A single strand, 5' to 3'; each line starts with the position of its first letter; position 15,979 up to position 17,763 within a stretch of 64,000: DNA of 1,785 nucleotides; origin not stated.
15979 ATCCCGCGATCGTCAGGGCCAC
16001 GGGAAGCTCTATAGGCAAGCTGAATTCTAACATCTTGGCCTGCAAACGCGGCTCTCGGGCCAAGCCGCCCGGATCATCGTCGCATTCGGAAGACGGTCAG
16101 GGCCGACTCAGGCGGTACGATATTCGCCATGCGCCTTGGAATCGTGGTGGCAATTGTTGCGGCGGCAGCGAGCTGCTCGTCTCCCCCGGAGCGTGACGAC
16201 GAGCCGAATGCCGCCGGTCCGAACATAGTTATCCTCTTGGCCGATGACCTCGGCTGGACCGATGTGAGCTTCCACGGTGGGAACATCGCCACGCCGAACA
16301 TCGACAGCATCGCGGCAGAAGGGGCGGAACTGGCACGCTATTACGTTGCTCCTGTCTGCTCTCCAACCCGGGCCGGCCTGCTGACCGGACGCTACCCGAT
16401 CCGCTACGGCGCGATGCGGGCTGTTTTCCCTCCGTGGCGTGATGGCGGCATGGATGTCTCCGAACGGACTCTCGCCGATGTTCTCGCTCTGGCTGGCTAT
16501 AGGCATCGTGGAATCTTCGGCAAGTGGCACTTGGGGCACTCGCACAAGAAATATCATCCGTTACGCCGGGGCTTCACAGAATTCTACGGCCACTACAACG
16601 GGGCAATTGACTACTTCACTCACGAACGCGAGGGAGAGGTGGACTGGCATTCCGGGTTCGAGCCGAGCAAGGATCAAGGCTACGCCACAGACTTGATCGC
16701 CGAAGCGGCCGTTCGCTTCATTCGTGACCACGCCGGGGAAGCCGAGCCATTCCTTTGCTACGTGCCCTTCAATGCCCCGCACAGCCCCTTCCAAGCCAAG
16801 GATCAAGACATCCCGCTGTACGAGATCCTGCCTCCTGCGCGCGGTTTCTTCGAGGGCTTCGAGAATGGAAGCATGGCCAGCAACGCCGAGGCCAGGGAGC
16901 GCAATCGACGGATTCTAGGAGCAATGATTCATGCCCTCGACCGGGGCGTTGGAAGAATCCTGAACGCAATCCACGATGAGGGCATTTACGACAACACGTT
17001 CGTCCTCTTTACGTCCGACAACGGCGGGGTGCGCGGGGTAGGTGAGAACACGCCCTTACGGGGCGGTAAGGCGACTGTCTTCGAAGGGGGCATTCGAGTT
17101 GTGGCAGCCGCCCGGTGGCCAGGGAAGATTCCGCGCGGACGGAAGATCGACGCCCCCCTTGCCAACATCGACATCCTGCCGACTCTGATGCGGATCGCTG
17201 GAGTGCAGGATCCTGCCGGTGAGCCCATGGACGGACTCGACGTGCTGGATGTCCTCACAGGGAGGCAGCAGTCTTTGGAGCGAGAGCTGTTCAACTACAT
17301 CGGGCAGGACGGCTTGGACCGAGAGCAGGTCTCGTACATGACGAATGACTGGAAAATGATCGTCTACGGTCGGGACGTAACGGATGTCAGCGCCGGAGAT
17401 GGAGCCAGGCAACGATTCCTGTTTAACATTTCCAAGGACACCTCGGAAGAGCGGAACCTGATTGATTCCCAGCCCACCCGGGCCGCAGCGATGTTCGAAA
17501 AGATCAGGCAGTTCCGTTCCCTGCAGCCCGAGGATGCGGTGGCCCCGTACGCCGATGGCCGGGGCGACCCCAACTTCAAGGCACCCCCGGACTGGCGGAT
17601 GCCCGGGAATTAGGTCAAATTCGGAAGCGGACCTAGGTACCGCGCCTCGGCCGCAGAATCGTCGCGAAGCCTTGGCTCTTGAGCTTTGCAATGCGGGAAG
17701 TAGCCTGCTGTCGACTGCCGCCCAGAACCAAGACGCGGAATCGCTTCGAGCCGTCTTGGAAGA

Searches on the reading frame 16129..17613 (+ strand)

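Call 50: search_protein_families(library=pfam, proteins=[window:16129-17613:+], max_evalue=0.01)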
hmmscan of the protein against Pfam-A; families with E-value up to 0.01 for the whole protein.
window:16129-17613:+ (494 aa): 3 families
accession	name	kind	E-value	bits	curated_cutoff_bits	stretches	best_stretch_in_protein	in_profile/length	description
PF00884.28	Sulfatase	-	1.1e-48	166.6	25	1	31-359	1-301/301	Sulfatase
PF16347.10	SGSH_C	-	1.6e-09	38.6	29.3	1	314-449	8-136/154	N-sulphoglucosamine sulphohydrolase, C-terminal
PF01663.27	Phosphodiest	-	4.1e-05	23.8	23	0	265-303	186-224/342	Type I phosphodiesterase / nucleotide pyrophosphatase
